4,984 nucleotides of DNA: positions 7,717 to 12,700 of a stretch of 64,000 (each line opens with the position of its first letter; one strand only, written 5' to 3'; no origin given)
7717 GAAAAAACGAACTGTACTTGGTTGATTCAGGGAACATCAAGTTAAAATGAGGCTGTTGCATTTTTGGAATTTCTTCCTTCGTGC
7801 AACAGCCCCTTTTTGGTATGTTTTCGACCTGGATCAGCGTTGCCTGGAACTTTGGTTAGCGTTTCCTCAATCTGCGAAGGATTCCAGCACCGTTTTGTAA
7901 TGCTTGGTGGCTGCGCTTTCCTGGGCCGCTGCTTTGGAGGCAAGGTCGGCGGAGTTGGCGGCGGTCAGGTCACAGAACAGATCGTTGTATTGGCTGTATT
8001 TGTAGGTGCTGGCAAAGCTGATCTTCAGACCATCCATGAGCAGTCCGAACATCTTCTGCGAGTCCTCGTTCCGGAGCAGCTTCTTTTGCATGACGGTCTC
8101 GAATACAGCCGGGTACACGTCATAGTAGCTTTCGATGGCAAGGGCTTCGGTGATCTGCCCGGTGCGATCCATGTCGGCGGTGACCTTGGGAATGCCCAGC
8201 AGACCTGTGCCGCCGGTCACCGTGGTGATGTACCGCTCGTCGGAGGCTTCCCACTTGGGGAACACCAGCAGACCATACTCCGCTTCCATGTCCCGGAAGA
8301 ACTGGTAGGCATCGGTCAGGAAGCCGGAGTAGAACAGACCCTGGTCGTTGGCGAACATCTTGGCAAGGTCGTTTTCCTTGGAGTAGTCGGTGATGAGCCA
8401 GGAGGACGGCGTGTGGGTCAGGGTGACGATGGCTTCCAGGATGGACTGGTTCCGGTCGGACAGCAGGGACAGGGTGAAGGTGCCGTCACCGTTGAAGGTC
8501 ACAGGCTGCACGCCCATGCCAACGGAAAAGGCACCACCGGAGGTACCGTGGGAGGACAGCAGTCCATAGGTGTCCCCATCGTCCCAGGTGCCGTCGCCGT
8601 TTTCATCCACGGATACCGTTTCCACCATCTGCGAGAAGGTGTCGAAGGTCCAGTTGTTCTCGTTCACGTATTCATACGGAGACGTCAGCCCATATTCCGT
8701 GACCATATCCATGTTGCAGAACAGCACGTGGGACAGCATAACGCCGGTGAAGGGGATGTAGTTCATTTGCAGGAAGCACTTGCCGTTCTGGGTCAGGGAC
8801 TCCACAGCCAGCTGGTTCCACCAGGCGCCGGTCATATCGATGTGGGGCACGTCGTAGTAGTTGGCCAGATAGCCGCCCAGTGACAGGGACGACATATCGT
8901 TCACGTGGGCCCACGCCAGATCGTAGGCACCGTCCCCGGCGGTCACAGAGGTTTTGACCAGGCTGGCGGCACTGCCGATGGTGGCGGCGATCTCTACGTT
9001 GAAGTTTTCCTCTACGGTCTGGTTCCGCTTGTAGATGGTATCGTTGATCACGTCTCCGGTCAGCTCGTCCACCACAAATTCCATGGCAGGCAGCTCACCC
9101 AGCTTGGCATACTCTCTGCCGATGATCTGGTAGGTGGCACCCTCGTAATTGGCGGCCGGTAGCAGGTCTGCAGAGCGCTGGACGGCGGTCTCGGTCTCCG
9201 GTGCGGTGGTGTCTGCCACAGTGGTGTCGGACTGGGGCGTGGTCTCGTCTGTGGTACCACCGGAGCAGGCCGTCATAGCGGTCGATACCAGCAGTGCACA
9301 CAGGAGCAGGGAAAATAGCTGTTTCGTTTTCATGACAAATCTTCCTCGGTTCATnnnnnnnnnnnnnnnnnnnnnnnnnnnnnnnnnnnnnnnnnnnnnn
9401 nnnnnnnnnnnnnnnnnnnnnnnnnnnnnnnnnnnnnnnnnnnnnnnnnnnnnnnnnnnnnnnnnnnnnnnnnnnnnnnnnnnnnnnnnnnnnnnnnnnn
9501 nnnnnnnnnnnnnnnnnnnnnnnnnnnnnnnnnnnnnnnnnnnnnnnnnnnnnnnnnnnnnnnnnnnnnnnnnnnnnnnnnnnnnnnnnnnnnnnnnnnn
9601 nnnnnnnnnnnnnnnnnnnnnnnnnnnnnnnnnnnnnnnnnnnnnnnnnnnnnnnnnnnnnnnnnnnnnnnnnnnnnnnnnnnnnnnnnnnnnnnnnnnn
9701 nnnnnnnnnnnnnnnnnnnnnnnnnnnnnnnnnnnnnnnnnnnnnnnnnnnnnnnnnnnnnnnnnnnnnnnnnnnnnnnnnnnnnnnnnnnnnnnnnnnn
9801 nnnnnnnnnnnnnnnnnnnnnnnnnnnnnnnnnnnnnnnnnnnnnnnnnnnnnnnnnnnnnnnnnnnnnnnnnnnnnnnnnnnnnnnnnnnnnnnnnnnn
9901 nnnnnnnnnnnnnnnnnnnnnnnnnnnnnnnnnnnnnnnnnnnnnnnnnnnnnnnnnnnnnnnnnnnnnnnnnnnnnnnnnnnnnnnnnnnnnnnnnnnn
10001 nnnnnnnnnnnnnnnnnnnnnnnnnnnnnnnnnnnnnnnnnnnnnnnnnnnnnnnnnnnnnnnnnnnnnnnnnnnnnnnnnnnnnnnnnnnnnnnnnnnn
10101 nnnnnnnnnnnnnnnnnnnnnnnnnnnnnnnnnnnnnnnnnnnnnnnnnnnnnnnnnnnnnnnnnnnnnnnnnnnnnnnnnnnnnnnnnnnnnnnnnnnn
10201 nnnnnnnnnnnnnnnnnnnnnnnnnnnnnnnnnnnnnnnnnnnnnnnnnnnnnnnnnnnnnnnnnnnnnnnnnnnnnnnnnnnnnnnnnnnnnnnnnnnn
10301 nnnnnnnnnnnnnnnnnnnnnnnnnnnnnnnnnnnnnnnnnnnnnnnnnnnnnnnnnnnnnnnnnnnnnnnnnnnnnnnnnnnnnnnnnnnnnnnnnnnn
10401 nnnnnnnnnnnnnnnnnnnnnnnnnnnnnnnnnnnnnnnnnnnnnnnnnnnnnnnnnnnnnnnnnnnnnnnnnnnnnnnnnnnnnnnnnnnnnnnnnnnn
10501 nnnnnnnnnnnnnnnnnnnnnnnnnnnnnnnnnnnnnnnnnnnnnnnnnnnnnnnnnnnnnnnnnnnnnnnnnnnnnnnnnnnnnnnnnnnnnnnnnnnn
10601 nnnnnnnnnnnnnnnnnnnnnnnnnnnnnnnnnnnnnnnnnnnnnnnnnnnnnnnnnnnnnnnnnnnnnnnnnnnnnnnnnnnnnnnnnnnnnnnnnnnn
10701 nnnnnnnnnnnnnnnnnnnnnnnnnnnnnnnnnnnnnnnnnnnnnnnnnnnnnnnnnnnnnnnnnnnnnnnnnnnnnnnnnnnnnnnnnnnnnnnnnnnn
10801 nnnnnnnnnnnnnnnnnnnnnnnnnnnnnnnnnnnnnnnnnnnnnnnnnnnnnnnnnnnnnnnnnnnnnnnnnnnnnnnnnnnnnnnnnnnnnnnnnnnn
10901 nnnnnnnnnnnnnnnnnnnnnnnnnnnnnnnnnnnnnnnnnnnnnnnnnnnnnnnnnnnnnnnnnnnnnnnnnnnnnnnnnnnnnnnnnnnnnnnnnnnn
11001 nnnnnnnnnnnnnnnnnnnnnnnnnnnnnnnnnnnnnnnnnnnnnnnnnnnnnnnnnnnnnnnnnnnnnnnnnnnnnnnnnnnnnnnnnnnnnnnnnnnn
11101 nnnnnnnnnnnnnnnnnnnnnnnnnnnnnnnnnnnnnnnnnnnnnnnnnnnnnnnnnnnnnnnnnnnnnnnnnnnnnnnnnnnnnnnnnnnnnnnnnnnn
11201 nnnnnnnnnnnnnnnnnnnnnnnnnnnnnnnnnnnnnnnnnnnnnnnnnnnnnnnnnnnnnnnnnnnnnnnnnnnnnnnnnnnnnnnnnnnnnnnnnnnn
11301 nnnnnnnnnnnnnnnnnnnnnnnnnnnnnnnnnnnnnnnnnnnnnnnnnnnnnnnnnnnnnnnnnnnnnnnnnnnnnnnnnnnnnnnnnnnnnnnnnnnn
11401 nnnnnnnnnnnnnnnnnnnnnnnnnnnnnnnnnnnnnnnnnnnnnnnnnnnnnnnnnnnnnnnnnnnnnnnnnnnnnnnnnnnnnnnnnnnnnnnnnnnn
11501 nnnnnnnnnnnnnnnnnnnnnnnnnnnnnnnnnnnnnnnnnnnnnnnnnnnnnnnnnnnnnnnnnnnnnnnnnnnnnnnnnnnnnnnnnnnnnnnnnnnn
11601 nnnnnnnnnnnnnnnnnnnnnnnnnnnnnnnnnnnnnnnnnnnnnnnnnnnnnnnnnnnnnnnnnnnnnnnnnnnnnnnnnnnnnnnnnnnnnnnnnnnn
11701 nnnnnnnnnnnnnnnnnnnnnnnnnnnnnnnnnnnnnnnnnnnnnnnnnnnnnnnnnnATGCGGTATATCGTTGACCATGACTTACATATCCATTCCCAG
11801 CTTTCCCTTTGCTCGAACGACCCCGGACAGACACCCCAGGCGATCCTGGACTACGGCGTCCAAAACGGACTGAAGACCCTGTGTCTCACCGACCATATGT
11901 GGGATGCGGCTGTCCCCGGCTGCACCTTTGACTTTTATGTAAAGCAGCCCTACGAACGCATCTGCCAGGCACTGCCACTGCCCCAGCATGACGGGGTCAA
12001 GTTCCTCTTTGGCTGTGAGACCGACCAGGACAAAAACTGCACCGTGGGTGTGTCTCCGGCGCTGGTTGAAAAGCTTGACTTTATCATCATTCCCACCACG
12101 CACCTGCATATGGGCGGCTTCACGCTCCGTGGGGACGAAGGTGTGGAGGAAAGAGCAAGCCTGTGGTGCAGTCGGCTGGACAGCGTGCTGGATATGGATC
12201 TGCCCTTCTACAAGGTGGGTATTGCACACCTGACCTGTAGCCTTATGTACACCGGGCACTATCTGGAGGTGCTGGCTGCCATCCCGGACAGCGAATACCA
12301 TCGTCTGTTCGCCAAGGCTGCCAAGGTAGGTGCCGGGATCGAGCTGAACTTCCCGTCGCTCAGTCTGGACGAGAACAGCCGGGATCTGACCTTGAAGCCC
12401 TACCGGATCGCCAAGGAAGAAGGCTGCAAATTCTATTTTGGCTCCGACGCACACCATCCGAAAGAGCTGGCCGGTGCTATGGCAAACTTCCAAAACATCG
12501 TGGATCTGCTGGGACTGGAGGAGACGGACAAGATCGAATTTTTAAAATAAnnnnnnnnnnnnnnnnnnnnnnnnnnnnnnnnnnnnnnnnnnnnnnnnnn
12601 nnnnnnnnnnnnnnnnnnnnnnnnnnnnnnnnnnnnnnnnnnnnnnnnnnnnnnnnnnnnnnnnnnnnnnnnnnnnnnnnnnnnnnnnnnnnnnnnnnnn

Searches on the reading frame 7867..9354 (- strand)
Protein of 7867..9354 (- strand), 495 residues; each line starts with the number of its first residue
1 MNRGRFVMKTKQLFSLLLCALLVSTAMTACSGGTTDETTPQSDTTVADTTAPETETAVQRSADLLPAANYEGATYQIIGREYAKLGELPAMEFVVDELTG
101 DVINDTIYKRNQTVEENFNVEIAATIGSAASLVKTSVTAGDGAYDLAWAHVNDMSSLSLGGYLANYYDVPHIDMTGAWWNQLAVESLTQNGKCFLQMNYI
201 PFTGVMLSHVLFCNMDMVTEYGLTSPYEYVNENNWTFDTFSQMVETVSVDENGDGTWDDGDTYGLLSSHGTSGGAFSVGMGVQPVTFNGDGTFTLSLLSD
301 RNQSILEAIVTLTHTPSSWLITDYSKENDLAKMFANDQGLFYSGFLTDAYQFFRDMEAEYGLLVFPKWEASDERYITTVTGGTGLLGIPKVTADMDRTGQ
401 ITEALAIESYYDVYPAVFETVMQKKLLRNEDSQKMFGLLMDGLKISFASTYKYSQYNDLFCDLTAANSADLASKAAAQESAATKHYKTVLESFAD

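Call 18: search_protein_families(library=pfam, proteins=[window:7867-9354:-], max_evalue=0.01)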
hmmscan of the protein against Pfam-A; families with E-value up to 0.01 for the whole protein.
window:7867-9354:- (495 aa): 1 family
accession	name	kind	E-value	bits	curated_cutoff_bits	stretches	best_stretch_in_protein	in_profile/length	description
PF01547.30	SBP_bac_1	-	0.0041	17.6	26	1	127-391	34-286/307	Bacterial extracellular solute-binding protein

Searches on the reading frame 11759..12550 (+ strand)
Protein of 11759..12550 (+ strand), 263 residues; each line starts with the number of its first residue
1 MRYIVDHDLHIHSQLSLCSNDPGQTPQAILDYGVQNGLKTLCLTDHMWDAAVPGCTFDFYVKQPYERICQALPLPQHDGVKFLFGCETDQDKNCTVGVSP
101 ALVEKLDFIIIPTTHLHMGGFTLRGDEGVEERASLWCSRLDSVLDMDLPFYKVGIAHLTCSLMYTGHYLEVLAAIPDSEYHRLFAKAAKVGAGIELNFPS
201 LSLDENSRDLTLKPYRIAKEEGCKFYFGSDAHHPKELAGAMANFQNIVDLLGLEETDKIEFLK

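Call 40: search_protein_families(library=pfam, proteins=[window:11759-12550:+], max_evalue=0.01)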
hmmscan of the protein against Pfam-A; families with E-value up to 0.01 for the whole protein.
window:11759-12550:+ (263 aa): 1 family
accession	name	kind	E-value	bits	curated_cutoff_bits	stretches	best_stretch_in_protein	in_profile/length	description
PF02811.25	PHP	-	5e-06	27.4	26.4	1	8-92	1-67/164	PHP domain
